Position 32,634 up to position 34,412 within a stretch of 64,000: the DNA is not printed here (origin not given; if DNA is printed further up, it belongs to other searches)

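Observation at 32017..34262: DprE2/DprE1-like epimerase pair (polyprenyl-phospho-ribose to arabinose) outside the Corynebacterineae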

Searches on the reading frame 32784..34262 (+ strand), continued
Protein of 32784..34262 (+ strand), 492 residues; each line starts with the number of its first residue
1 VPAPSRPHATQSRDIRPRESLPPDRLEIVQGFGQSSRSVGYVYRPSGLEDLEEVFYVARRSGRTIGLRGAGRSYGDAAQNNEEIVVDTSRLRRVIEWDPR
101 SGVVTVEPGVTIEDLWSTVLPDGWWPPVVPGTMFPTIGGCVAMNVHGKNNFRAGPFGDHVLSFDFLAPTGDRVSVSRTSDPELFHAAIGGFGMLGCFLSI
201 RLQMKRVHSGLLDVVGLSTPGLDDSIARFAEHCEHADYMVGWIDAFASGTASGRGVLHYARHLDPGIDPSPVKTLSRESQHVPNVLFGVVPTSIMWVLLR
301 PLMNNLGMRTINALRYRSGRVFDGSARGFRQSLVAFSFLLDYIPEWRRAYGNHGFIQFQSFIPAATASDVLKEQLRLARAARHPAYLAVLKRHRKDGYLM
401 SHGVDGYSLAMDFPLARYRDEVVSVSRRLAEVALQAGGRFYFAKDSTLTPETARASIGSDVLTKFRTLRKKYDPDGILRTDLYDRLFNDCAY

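Call 23: find_related_loci(query=A1, collection=genome_contigs, flank=10000)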
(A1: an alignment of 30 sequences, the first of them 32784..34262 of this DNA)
Query A1 (492 aa) in genome_contigs; peptide patterns used: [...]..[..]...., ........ (x = any residue, [..] = any of these).
599 stretches matched a pattern (row limit reached: there are more); 582 encode a relative of the query (tblastn E <= 1e-3); the best 80 are kept; 80 distinct loci.
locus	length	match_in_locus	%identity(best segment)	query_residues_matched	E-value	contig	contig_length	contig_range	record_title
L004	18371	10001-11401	53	21-487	1e-176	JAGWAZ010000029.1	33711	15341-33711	MAG: Chlorobiota bacterium isolate 277c_20 scaffold_2003, whole genome shotgun sequence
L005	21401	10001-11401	54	21-487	5e-175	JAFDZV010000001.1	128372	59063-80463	MAG: Bacteroidetes bacterium isolate SZAS-92 BACT-TMP-15__1__length-128372, whole genome shotgun sequence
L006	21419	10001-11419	54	19-491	3e-171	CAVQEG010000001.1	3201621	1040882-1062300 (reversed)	MAG: Chlorobiota bacterium isolate MFD02416.bin.1.81 genome assembly, contig: contig_14017, whole genome shotgun sequenc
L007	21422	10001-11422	52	17-490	2e-171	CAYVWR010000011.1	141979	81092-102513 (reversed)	MAG TPA_asm: uncultured Alphaproteobacteria bacterium isolate SRP344714_co2_242 genome assembly, contig: NODE_232_length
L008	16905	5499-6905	52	21-489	9e-170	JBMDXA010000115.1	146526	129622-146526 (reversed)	MAG: Candidatus Kapaibacteriota bacterium isolate FBaNitRs1_5 FBaNitRs1_contig115, whole genome shotgun sequence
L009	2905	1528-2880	55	18-468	6e-179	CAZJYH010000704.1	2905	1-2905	MAG TPA_asm: uncultured Alphaproteobacteria bacterium isolate SRP342105_co1_110 genome assembly, contig: NODE_52997_leng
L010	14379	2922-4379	51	2-487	5e-168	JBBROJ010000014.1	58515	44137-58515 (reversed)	MAG: Chthonomonadales bacterium isolate La1_metabat2.270 LA1C_B2.270_k141_2526884L_58515_cov_16.3688, whole genome shotg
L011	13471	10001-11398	52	21-487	3e-167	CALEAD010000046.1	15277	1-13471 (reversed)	MAG: uncultured Anaerolineae bacterium isolate N1_Bin_METABAT__191_1 genome assembly, contig: c_000003698037, whole geno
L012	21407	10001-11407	50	19-487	2e-166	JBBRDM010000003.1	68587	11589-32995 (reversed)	MAG: Chthonomonadales bacterium isolate Co_metawrap_2451 Cmw_2451_k141_25096655_length_68587_cov_8.0000, whole genome sh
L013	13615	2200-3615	49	15-487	1e-165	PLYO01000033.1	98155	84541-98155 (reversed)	MAG: Ignavibacteriae bacterium isolate palsa_1295 73.20120700_P3D.263_contig_11811, whole genome shotgun sequence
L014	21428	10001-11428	51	11-487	8e-166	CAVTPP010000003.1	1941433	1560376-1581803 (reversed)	MAG: uncultured Chloroflexia bacterium isolate MFD03804.bin.2.153 genome assembly, contig: contig_31412, whole genome sh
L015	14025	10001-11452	52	4-489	5e-165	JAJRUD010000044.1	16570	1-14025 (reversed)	MAG: Chloroflexota bacterium isolate Dive96_bin10.148 k141_997073, whole genome shotgun sequence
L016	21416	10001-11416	49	21-491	4e-165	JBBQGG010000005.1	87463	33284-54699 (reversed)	MAG: Candidatus Kapaibacterium sp. isolate Co_metawrap_972 Cmw_972_k141_8990509_length_87463_cov_10.0000, whole genome s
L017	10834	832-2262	52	10-487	2e-164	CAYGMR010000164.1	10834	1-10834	MAG TPA_asm: uncultured Ardenticatenaceae bacterium isolate ERP116193_co2_401 genome assembly, contig: NODE_14571_length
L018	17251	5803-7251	49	9-492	7e-164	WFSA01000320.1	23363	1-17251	MAG: Anaerolineae bacterium isolate S016_13 k151_825856, whole genome shotgun sequence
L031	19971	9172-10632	51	14-487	1e-161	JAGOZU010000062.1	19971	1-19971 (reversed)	MAG: Promineifilum sp. isolate Gw_Prim_bin_199 Gw_Prim_1835_length_19971_cov_5.423906, whole genome shotgun sequence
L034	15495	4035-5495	51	14-487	3e-161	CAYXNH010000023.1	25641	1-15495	MAG TPA_asm: uncultured Ardenticatenaceae bacterium isolate SRP329715_co1_267 genome assembly, contig: NODE_2724_length_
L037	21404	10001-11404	49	21-489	5e-161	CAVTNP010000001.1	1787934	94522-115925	MAG: Ignavibacteriota bacterium isolate MFD04780.bin.1.195 genome assembly, contig: contig_13287, whole genome shotgun s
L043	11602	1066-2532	51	5-487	2e-160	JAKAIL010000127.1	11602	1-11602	MAG: Bacteroidetes bacterium isolate WY3.bin23 NODE_10152_length_11602_cov_1.293072, whole genome shotgun sequence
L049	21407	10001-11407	50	20-488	2e-158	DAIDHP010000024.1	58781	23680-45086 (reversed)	MAG TPA_asm: Chthonomonadales bacterium isolate clean347 NODE_24_length_58781_cov_6.965607, whole genome shotgun sequenc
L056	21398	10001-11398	50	21-487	2e-157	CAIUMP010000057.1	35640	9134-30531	MAG: uncultured Ignavibacteriae bacterium isolate Ki2-D3_bin-1418 genome assembly, contig: bin-1418:57/62, whole genome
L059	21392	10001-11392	51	24-487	1e-157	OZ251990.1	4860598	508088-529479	MAG: Chthonomonadaceae bacterium isolate 0f14b89a-63f4-40ec-98d0-ade398513459 genome assembly, chromosome: 1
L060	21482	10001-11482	50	1-488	6e-157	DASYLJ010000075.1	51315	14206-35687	MAG TPA_asm: Candidatus Binatia bacterium isolate SMAG_U4345 k141_1243332, whole genome shotgun sequence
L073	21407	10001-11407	52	14-478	2e-155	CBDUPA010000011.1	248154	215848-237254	MAG TPA_asm: uncultured bacterium isolate SRR22808130_concoct_95 genome assembly, contig: ERZ25043460.14, whole genome s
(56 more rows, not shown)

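Call 36: search_protein_families(library=pfam, proteins=[L056:11420-13120:-, L056:13110-14639:-, L056:14643-15566:-, L056:15547-17253:-, L056:17222-18913:-, L056:18961-20718:-, L056:8095-8871:-, L056:5710-7995:-, L056:3917-5764:-, L056:1550-3835:-], max_evalue=0.01)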
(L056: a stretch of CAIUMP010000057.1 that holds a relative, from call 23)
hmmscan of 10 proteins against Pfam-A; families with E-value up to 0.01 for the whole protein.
L056:11420-13120:- (566 aa): 2 families
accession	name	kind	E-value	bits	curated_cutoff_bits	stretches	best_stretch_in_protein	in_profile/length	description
PF13231.12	PMT_2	-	1.5e-06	28.9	26.1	1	68-208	12-154/160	Dolichyl-phosphate-mannose-protein mannosyltransferase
PF11028.14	TMEM260-like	-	0.0005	20.3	24.2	1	57-188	18-171/179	Protein O-mannosyl-transferase TMEM260-like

L056:13110-14639:- (509 aa): 0 families

L056:14643-15566:- (307 aa): 1 family
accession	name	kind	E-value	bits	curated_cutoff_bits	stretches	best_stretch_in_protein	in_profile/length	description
PF01040.23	UbiA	-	4.1e-22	79.1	34.2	1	32-274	5-236/250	UbiA prenyltransferase family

L056:15547-17253:- (568 aa): 1 family
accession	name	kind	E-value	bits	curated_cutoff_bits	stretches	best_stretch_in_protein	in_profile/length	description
PF19762.4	DUF6249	-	0.0053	17.2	33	0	239-313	4-76/104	Domain of unknown function (DUF6249)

L056:17222-18913:- (563 aa): 1 family
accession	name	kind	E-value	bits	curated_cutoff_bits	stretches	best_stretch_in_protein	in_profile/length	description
PF10131.15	PTPS_related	-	0.00027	20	26.4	1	86-403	1-305/621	6-pyruvoyl-tetrahydropterin synthase related domain; membrane protein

L056:18961-20718:- (585 aa): 1 family
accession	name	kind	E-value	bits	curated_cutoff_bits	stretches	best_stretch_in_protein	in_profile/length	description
PF01642.28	MM_CoA_mutase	-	3.8e-214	712.4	22.1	1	86-577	24-512/512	Methylmalonyl-CoA mutase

L056:8095-8871:- (258 aa): 0 families

L056:5710-7995:- (761 aa): 0 families

L056:3917-5764:- (615 aa): 4 families
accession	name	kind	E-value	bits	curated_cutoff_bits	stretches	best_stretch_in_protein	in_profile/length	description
PF13860.13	FlgD_ig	-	2.3e-06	27.9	27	1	545-597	12-70/79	FlgD Ig-like domain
PF02012.26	BNR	-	2.3e-05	24.1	27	0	139-149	1-11/12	BNR/Asp-box repeat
PF18962.6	Por_Secre_tail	-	5.1e-05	23.9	27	1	538-604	3-66/75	Secretion system C-terminal sorting domain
PF15902.12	Sortilin-Vps10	-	0.0022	17.3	33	0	234-285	4-59/446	Sortilin, neurotensin receptor 3,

L056:1550-3835:- (761 aa): 5 families
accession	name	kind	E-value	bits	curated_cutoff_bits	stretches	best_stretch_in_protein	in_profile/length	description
PF14870.12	PSII_BNR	-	8.9e-22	78.1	27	3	103-216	19-137/303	Photosynthesis system II assembly factor YCF48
PF15902.12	Sortilin-Vps10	-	1.4e-12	47.6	33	2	524-628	2-111/446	Sortilin, neurotensin receptor 3,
PF18962.6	Por_Secre_tail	-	3.8e-06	27.5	27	1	681-750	1-67/75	Secretion system C-terminal sorting domain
PF13860.13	FlgD_ig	-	3.9e-05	24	27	1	693-745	13-73/79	FlgD Ig-like domain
PF02012.26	BNR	-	0.003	17.7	27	0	570-579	2-11/12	BNR/Asp-box repeat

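Call 37: find_homologous_proteins(query=L056:14643-15566:-, max_evalue=1e-10)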
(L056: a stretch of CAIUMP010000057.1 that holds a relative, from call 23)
Query L056:14643-15566:- (307 aa): 5588 proteins with E <= 1e-10 among 8000 candidates; the best 120 are listed.
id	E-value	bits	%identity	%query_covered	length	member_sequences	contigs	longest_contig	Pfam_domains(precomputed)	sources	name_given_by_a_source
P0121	1.4e-161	555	85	96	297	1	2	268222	PF01040.24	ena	-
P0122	1.9e-151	522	100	80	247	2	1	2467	PF01040.24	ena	-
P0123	1.2e-145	503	78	96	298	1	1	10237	PF01040.24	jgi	jgi:4-hydroxybenzoate polyprenyltransferase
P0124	1.2e-144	500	75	92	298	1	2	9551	PF01040.24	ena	-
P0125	2.9e-144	498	76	97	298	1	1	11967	PF01040.24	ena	-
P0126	2.6e-143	495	76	97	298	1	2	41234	PF01040.24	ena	-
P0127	4.7e-142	491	76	95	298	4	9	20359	PF01040.24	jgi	jgi:4-hydroxybenzoate polyprenyltransferase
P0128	1.2e-140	486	76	95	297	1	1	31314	PF01040.24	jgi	jgi:4-hydroxybenzoate polyprenyltransferase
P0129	1.7e-139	483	74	97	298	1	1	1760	PF01040.24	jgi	jgi:4-hydroxybenzoate polyprenyltransferase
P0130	1.9e-139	482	76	88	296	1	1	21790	PF01040.24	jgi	jgi:4-hydroxybenzoate polyprenyltransferase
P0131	3.8e-139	482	73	100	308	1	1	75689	PF01040.24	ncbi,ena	-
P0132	9.9e-139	480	75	97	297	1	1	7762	PF01040.24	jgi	jgi:4-hydroxybenzoate polyprenyltransferase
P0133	1.5e-138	480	71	100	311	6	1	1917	PF01040.24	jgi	jgi:4-hydroxybenzoate polyprenyltransferase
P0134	4.0e-138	478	74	96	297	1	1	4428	PF01040.24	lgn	-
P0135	1.2e-137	477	75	96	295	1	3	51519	PF01040.24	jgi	jgi:4-hydroxybenzoate polyprenyltransferase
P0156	6.6e-135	468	72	100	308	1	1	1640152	PF01040.24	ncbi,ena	-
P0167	5.9e-133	461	72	97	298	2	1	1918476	PF01040.24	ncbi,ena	-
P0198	7.9e-127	441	69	97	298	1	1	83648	PF01040.24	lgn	-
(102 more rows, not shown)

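Call 38: find_encoding_contigs(protein=P0198, flank=10000, max_places=2)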
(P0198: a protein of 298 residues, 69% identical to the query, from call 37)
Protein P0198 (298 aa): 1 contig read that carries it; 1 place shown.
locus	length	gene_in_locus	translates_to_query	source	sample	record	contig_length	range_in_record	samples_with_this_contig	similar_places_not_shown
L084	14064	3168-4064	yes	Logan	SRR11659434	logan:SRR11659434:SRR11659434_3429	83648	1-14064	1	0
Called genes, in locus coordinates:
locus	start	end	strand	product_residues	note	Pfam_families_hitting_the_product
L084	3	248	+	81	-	?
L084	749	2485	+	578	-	PF01642:MM_CoA_mutase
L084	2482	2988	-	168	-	PF08308:PEGA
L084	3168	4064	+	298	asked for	PF01040:UbiA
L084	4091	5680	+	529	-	-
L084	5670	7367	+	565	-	-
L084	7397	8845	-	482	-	PF01565:FAD_binding_4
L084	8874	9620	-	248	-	PF00106:adh_short, PF01370:Epimerase (weak), PF08659:KR, PF13460:NAD_binding_10 (weak), PF13561:adh_short_C2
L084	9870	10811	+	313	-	PF00892:EamA, PF03151:TPT (faint), PF16913:PUNUT (weak), PF00892:EamA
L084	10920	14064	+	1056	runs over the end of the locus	PF13485:Peptidase_MA_2, PF00930:DPPIV_N (faint), PF07676:PD40 (faint), PF12894:ANAPC4_WD40 (faint), PF26550:Tricorn_2nd, PF25174:Beta-prop_THOC3 (weak), PF26549:Tricorn_N (weak)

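Call 39: find_encoding_contigs(protein=P0086, flank=10000, max_places=2)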
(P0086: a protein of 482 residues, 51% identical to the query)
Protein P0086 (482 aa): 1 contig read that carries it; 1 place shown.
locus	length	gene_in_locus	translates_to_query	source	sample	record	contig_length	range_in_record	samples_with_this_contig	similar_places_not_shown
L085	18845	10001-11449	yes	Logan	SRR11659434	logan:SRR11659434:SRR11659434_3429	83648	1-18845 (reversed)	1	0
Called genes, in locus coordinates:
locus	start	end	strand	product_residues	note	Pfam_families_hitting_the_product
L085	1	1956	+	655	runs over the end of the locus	PF00330:Aconitase, PF00694:Aconitase_C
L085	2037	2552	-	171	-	PF01569:PAP2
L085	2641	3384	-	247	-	PF00005:ABC_tran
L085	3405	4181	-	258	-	PF02405:MlaE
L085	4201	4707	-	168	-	-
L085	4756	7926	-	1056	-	PF13485:Peptidase_MA_2, PF00930:DPPIV_N (faint), PF07676:PD40 (faint), PF12894:ANAPC4_WD40 (faint), PF26550:Tricorn_2nd, PF25174:Beta-prop_THOC3 (weak), PF26549:Tricorn_N (weak)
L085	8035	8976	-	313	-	PF00892:EamA, PF03151:TPT (faint), PF16913:PUNUT (weak), PF00892:EamA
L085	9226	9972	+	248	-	PF00106:adh_short, PF01370:Epimerase (weak), PF08659:KR, PF13460:NAD_binding_10 (weak), PF13561:adh_short_C2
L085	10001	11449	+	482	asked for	PF01565:FAD_binding_4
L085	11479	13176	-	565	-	-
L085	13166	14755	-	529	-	-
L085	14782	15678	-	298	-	PF01040:UbiA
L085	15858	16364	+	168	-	PF08308:PEGA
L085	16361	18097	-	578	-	PF01642:MM_CoA_mutase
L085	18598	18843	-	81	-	?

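Call 44: search_dna_similar(query=window:32784-34262:+, collection=plasmids, mode=protein, max_rows=25, max_evalue=1e-20)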
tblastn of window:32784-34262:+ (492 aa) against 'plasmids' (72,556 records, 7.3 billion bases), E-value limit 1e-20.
Records with a match: 65; places in all: 65; records where one place covers at least 80% of the query: 56.
Best place of each record, by identity: <60% 65.
By first word of the organism name: Rhizobium 34; Sinorhizobium 5; Salipiger 3; Cereibacter 3; Ruegeria 2; Agrobacterium 2; Indioceanicola 1; Paracoccus 1; Kovacikia 1; Azospirillum 1; and 12 more.
By predicted mobility (MOB-suite, as given by PLSDB): non-mobilizable 46; conjugative 14; mobilizable 5.
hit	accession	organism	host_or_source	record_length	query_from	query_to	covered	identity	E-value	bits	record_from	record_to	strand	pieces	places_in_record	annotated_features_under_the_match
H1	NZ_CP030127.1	Indioceanicola profundi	sediment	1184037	20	486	95%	34.8%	2e-60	222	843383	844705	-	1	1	none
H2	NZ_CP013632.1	Rhizobium sp. N324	Phaseolus vulgaris,Whole ...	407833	6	486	98%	33.3%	2e-56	210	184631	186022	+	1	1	FAD-binding oxidoreductase | GtrA family protein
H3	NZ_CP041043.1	Paracoccus sp. AK26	pure culture,Hexachlorocyclohexane ...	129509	25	486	94%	33.3%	5e-55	206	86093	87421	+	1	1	FAD-binding oxidoreductase | GtrA family protein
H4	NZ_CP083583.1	Kovacikia minuta CCNUW1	cell culture,fresh water lake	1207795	13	486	96%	32.2%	5e-67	241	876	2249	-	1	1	record has no annotation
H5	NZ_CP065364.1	Ruegeria sp. SCSIO 43209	Galaxea fascicularis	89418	12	486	97%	31.7%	9e-58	214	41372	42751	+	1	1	FAD-binding oxidoreductase | GtrA family protein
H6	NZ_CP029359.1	Azospirillum thermophilum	cell culture,hot spring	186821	16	486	96%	31.9%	4e-55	206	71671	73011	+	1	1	FAD-binding oxidoreductase | GtrA family protein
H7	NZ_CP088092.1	Rhizobium laguerreae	cell culture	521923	25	486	94%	32.5%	8e-57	211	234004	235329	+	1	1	FAD-binding oxidoreductase | GtrA family protein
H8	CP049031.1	Rhodobacteraceae bacterium SC52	Apostichopus japonicus,pure ...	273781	37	456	85%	35.4%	7e-57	211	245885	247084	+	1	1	FAD-binding oxidoreductase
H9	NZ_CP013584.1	Rhizobium phaseoli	Phaseolus vulgaris,Whole ...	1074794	68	486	85%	35.4%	6e-56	209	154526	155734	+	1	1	record has no annotation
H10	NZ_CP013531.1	Rhizobium phaseoli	Phaseolus vulgaris,Whole ...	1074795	68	486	85%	35.4%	6e-56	209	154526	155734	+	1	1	record has no annotation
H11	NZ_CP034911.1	Sinorhizobium alkalisoli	single cell,root nodule of Sesbania ...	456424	29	471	90%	33.3%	6e-60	220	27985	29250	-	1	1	FAD-binding oxidoreductase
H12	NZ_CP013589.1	Rhizobium phaseoli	Phaseolus vulgaris,Whole ...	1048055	68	486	85%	35.0%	9e-57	211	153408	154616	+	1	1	record has no annotation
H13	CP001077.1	Rhizobium etli CIAT 652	-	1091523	68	486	85%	34.9%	5e-55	206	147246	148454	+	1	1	putative oxidoreductase protein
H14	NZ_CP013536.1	Rhizobium phaseoli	Phaseolus vulgaris,Whole ...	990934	68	486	85%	34.8%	8e-56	208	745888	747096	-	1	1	FAD-binding oxidoreductase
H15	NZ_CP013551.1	Rhizobium phaseoli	Phaseolus vulgaris,Whole ...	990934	68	486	85%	34.8%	8e-56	208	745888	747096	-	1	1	FAD-binding oxidoreductase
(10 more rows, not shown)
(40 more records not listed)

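Call 45: get_annotated_region(hit=H2, flank=7000)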
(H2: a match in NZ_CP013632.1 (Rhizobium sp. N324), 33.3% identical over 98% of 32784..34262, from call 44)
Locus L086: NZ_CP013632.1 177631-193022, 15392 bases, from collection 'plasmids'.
description: Rhizobium sp. N324 plasmid pRspN324b, complete sequence
organism: Rhizobium sp. N324 (NCBI taxid 1703969)
taxonomy: Bacteria; Pseudomonadota; Alphaproteobacteria; Hyphomicrobiales; Rhizobiaceae; Rhizobium; Rhizobium sp. N324
host: -; source: Phaseolus vulgaris,Whole organism,Legume-root nodule,legume-root nodule; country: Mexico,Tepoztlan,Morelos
typing (MOB-suite, as given by PLSDB): non-mobilizable
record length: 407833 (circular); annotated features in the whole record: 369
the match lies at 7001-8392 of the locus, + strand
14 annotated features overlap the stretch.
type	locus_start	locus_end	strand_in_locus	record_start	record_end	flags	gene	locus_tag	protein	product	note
CDS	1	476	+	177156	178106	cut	-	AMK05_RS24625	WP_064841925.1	EamA family transporter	-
CDS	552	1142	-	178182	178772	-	-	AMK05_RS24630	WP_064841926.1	SOS response-associated peptidase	GO:0018142 - obsolete protein-DNA covalent cross-linking [Evidence IEA]; GO:0009432 - SOS response [Evidence IEA]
CDS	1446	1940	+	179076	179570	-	-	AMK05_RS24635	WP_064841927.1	SOS response-associated peptidase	GO:0018142 - obsolete protein-DNA covalent cross-linking [Evidence IEA]; GO:0009432 - SOS response [Evidence IEA]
CDS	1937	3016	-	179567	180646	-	dinB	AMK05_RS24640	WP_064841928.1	DNA polymerase IV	GO:0006281 - DNA repair [Evidence IEA]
CDS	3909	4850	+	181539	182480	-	-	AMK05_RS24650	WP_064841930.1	NAD(P)/FAD-dependent oxidoreductase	-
CDS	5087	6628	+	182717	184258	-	-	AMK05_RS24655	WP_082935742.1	UbiA family prenyltransferase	-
CDS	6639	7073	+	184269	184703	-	-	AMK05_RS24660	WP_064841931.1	GtrA family protein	-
CDS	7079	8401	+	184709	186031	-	-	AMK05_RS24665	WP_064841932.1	FAD-binding oxidoreductase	-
CDS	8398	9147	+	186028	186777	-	-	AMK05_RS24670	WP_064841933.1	SDR family oxidoreductase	-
CDS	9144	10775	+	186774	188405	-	-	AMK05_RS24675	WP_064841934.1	hypothetical protein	-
CDS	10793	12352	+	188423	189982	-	-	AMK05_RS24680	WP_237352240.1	hypothetical protein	-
CDS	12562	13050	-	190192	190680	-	-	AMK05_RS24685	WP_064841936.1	hypothetical protein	-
CDS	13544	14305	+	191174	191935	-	-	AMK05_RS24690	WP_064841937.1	ImuA family protein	-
CDS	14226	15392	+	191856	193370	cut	-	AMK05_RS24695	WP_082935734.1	DNA polymerase Y family protein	-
